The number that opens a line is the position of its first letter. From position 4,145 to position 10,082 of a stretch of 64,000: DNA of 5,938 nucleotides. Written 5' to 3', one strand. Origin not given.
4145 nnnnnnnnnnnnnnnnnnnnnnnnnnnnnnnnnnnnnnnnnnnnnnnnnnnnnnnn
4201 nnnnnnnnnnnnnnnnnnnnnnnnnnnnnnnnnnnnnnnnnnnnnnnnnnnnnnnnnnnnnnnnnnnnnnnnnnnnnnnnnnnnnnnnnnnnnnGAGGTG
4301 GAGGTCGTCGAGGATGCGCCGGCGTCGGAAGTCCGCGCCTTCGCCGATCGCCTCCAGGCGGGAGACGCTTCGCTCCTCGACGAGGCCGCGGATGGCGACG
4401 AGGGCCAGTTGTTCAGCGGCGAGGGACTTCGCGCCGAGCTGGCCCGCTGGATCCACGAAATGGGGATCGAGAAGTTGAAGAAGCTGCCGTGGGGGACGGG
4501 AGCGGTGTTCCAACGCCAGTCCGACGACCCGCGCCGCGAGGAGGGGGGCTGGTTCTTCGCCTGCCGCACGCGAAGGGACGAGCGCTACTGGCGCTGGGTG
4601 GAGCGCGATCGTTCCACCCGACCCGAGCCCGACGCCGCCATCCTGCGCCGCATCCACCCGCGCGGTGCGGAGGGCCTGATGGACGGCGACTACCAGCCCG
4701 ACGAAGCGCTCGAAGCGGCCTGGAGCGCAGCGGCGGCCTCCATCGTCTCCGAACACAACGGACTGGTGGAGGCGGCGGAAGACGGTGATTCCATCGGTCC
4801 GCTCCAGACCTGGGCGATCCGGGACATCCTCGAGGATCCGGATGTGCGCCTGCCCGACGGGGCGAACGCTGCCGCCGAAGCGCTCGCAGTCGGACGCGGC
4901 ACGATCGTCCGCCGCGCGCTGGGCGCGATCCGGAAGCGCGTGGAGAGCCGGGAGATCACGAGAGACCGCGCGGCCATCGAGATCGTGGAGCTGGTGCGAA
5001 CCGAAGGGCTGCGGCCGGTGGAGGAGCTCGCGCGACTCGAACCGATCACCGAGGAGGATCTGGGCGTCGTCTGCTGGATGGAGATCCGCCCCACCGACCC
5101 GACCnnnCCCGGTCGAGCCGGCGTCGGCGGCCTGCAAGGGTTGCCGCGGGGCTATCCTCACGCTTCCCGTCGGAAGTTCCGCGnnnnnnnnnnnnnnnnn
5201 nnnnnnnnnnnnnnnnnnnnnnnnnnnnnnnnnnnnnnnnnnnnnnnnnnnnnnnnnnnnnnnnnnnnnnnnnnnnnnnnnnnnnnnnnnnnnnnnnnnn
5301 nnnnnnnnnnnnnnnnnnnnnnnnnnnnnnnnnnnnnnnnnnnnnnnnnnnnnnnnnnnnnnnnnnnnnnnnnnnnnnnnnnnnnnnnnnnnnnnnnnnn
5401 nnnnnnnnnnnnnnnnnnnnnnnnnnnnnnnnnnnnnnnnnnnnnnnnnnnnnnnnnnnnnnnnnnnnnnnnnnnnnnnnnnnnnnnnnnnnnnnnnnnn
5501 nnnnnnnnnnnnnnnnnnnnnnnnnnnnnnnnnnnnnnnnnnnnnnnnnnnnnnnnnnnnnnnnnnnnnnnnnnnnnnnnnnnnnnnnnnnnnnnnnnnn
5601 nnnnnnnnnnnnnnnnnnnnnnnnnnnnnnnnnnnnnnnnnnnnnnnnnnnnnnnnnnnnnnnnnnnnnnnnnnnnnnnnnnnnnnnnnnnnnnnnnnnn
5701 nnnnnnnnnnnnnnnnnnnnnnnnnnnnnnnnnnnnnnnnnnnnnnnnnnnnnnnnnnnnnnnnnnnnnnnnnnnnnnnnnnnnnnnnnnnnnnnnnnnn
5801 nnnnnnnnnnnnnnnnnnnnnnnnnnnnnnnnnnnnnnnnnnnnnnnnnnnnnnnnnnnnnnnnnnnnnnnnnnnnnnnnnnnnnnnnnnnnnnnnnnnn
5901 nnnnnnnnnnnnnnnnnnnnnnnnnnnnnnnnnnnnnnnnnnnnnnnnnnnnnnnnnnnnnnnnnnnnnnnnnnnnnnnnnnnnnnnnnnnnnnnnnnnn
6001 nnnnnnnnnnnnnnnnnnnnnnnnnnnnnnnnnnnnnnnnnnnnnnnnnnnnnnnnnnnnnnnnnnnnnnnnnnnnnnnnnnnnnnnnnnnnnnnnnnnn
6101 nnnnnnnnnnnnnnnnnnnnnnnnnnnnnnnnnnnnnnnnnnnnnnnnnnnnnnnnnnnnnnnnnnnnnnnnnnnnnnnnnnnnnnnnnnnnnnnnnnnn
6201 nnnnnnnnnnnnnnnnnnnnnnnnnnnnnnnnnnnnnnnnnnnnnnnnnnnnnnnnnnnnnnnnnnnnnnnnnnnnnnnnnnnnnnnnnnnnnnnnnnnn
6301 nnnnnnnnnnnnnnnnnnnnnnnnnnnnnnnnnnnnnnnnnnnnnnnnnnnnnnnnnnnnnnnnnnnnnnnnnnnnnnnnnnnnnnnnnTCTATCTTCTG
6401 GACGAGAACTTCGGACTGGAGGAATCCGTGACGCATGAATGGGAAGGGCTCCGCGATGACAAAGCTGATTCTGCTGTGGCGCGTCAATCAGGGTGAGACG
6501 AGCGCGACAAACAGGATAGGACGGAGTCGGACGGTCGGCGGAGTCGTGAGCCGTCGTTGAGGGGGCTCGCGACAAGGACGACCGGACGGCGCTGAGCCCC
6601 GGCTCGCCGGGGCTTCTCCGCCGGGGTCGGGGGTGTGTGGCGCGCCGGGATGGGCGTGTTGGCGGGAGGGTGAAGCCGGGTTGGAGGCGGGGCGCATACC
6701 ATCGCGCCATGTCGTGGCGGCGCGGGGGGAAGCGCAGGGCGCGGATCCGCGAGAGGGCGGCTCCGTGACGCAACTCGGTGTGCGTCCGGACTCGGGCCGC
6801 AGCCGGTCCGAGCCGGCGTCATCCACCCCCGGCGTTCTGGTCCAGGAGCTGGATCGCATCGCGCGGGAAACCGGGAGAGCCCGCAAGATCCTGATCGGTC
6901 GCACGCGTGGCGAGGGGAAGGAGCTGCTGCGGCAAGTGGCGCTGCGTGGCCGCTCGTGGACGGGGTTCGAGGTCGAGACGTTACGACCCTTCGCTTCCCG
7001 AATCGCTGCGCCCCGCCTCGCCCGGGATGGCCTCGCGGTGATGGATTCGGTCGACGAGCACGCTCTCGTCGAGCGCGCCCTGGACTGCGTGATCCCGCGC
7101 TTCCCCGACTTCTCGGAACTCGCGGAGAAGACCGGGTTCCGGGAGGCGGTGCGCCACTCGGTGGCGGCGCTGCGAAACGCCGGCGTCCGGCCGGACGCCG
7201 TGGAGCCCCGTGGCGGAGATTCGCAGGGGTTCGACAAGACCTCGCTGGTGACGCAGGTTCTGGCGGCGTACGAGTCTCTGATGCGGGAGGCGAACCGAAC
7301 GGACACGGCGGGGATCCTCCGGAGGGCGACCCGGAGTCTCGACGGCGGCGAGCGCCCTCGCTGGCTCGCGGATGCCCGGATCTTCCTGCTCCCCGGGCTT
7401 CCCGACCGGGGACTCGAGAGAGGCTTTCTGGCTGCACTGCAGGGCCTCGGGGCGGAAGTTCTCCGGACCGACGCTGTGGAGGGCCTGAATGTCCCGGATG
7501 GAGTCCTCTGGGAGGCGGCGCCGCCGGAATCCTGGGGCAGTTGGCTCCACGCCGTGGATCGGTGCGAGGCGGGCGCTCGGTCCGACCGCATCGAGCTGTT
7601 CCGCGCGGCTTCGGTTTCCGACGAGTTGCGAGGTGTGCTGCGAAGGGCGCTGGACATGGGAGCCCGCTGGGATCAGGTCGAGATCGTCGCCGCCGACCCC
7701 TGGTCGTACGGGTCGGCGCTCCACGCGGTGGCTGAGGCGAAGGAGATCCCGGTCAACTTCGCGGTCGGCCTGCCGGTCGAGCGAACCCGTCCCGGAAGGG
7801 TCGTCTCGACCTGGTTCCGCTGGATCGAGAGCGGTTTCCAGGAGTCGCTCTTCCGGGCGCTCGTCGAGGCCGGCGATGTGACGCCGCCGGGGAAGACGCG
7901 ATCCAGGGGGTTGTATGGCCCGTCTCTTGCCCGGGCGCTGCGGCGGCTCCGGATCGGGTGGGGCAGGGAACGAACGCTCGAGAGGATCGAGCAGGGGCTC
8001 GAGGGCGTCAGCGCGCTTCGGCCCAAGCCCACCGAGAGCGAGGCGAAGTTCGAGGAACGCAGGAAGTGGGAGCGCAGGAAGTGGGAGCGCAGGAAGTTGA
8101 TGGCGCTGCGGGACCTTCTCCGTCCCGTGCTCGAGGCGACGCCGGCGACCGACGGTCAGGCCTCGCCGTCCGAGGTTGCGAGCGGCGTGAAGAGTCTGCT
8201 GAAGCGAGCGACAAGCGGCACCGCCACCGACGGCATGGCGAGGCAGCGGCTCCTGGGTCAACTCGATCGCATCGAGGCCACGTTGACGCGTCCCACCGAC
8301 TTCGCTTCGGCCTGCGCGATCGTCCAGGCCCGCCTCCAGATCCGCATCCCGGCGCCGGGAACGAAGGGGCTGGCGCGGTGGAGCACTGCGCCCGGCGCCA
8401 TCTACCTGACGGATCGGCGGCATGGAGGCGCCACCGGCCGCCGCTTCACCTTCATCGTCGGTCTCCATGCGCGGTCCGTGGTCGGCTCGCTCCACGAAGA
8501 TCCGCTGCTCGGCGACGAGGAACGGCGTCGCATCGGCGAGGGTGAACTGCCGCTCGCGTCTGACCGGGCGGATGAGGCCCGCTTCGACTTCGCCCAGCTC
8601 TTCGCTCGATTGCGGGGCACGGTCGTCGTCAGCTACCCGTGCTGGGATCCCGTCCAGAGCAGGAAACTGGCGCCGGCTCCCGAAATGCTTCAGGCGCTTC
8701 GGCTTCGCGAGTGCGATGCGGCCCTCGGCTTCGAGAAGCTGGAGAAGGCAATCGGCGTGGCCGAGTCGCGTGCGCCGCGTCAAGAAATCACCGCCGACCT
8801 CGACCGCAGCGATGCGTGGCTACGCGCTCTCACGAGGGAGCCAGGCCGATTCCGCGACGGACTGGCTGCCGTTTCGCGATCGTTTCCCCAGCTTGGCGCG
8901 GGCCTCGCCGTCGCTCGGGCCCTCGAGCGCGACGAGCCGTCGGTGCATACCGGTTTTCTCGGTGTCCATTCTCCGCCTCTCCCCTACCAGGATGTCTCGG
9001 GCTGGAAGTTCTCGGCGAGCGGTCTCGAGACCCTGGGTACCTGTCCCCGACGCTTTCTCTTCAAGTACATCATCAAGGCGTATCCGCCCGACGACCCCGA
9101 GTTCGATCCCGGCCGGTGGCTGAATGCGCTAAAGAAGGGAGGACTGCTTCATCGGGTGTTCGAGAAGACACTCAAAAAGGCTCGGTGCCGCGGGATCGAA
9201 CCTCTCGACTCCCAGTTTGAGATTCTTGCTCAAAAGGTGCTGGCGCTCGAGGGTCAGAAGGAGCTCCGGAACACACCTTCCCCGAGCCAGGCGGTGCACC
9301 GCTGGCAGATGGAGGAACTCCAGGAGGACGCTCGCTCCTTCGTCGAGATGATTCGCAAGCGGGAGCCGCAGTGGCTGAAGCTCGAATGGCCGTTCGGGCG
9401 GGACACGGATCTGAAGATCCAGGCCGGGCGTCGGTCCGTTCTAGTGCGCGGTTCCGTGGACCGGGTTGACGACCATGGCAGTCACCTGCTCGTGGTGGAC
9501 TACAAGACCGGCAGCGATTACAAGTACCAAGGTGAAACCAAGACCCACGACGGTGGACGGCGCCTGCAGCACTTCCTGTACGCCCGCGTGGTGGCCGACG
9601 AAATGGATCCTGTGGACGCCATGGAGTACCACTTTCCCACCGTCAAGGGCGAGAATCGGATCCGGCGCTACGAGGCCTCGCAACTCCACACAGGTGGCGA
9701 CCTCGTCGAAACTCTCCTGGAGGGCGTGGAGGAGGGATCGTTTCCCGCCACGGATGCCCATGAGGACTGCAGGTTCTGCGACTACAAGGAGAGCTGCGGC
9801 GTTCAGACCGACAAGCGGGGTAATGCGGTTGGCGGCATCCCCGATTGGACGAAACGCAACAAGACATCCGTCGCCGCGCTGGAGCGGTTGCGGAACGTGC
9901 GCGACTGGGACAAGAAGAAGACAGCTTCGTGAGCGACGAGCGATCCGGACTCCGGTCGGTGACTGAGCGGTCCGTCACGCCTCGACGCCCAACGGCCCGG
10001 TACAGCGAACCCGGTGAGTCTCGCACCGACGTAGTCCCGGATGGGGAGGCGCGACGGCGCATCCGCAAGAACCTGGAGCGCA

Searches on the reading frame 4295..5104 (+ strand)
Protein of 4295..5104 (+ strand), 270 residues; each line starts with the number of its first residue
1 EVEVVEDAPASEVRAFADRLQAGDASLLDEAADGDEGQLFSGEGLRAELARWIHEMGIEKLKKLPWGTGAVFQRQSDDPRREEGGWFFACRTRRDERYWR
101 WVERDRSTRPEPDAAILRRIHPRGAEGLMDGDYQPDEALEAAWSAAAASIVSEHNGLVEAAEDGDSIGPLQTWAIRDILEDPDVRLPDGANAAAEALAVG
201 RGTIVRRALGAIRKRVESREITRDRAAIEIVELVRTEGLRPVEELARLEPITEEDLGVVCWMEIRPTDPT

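Call 56: predict_structure(alignment_id=A4)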
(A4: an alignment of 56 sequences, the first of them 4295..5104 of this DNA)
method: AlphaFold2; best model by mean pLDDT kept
length: 270 residues; sequences in the alignment: 56
mean_pLDDT: 81.8   pTM: 0.62
mean pLDDT of the five models: 81.8, 80.6, 79.0, 77.6, 76.9
residues with pLDDT >= 90: 128; 70-90: 73; 50-70: 60; < 50: 9
segments of 3 or more residues with pLDDT < 50: 1-6
pLDDT, mean of each block of 10 residues (from residue 1): 49 78 76 52 63 67 67 78 85 93 94 64 54 77 96 93 82 97 98 94 94 98 98 97 87 93 83
secondary structure, 60 per line:
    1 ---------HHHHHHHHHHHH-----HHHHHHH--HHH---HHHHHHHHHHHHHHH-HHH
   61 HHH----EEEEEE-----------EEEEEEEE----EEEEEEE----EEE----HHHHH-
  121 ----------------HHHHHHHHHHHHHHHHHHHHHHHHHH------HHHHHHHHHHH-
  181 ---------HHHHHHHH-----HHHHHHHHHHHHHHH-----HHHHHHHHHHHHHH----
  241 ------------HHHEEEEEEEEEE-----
elements in order: H10-21 H27-33 H42-56 H58-63 E68-73 E85-92 E97-103 E108-110 H115-119 H137-162 H169-179 H190-197 H203-217 H223-236 E256-265

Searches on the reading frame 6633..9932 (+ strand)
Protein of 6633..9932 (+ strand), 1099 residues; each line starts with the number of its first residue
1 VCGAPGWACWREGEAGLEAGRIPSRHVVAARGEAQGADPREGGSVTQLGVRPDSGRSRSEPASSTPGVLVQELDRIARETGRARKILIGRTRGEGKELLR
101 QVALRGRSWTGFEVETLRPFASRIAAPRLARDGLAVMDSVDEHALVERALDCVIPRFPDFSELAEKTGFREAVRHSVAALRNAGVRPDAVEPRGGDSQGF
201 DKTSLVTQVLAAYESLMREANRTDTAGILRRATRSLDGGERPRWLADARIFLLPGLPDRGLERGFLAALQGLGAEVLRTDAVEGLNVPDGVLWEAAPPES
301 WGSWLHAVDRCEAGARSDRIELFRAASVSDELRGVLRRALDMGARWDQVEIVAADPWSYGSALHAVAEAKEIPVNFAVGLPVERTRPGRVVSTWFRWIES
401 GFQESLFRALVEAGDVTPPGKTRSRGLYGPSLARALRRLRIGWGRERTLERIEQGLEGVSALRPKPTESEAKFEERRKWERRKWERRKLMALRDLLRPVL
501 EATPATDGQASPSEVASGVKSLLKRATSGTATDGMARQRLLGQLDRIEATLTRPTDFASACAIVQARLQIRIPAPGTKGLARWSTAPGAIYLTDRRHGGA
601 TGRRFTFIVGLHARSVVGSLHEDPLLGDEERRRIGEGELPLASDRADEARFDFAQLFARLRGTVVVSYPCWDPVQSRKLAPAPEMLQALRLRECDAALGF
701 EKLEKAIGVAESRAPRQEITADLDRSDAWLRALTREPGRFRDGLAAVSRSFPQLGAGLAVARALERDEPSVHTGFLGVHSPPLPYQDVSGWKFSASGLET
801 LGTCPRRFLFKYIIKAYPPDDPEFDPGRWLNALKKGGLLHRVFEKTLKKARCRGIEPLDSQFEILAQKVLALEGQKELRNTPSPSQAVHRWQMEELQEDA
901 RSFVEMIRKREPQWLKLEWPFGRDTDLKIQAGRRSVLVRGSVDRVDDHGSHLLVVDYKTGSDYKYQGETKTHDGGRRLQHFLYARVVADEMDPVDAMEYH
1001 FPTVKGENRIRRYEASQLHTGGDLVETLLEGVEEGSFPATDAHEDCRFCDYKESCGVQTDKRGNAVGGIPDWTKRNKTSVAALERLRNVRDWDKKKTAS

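Call 9: search_protein_families(library=pfam, proteins=[window:6633-9932:+], max_evalue=0.01)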
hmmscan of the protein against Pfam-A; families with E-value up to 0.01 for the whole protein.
window:6633-9932:+ (1099 aa): 1 family
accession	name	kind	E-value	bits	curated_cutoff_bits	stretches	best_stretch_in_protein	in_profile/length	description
PF12705.13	PDDEXK_1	-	1e-32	114.5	22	1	793-1055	2-246/247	PD-(D/E)XK nuclease superfamily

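Call 10: search_protein_families(library=padloc, proteins=[window:6633-9932:+], max_evalue=0.0001)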
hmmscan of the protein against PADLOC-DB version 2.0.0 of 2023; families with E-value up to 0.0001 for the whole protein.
window:6633-9932:+ (1099 aa): 2 families
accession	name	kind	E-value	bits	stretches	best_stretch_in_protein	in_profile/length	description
PDLC01250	Cas4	-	3.5e-06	25.4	1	928-1055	52-167/168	"CAS-I,CAS-II,CAS-III,CAS-IV,CAS-V,CAS-VI; acquisition_associated"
PDLC00943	Cas4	-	3.3e-05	21.9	0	935-1056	65-179/180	CRISPR-associated protein Cas4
